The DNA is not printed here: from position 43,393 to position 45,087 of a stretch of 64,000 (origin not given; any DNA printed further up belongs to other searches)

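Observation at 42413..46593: Candidate porin-cytochrome electron conduit: pentaheme cytochrome, outer-membrane beta-barrel, monoheme cyt c and NapC/NirT-like tetraheme cytochrome in one operon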

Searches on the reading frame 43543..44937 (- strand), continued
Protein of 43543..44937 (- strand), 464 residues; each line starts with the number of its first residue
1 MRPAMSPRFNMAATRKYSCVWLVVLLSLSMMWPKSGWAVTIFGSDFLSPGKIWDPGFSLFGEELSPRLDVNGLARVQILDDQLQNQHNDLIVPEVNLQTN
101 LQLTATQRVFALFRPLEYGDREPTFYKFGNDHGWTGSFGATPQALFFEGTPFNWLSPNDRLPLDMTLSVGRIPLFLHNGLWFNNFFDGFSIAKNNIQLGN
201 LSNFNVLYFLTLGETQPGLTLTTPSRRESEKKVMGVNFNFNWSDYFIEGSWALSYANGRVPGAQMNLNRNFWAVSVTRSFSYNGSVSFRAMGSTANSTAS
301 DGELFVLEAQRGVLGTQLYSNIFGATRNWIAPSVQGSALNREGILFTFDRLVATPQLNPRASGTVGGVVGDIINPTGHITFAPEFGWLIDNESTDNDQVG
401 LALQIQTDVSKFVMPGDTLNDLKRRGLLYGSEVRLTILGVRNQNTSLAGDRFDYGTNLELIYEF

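Call 80: search_protein_representatives(alignment_id=A1)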
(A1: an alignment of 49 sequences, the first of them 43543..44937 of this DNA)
Query: 49 sequences, 455 profile positions. Proteins with E-value up to 0.001 (for the whole library): 549; up to 1e-10: 445; up to 1e-30: 235. The best 150 are listed.
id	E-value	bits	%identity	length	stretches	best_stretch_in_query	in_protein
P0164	4.2e-193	658.8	-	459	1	9-455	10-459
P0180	2.6e-140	484.8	-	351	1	106-455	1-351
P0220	4.4e-117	408.2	-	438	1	11-455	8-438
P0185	1.2e-105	370.5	-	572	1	9-405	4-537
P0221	4.8e-104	365.2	-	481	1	11-455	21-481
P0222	6.6e-84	298.8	-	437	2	30-405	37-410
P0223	6.6e-80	285.6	-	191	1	6-203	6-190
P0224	9.0e-68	245.6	-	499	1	31-405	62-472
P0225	2.1e-67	244.4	-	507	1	38-405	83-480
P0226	1.3e-66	241.8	-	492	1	31-405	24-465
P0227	9.8e-66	238.9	-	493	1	26-410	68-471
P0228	1.2e-65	238.6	-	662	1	30-405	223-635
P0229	2.5e-65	237.6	-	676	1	43-405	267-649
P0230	1.5e-64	235.0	-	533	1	39-400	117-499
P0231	3.6e-64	233.8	-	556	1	33-405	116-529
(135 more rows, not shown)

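Call 86: search_protein_families(library=pfam, proteins=[L007:3565-6159:+], max_evalue=0.01)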
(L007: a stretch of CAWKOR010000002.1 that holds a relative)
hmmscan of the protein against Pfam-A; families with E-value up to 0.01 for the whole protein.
L007:3565-6159:+ (864 aa): 4 families
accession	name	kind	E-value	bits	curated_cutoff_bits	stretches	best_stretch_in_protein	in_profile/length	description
PF14522.11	Cytochrome_C7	-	0.00017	21.8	24.8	0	468-519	15-48/67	Cytochrome c7 and related cytochrome c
PF16694.10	Cytochrome_P460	-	0.00039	21.2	27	1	80-188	22-119/125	Cytochrome P460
PF14537.11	Cytochrom_c3_2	-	0.0007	20.4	25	0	358-413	23-65/79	Cytochrome c3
PF00034.26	Cytochrom_C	-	0.0051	18.5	21.3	0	280-307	9-37/90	Cytochrome c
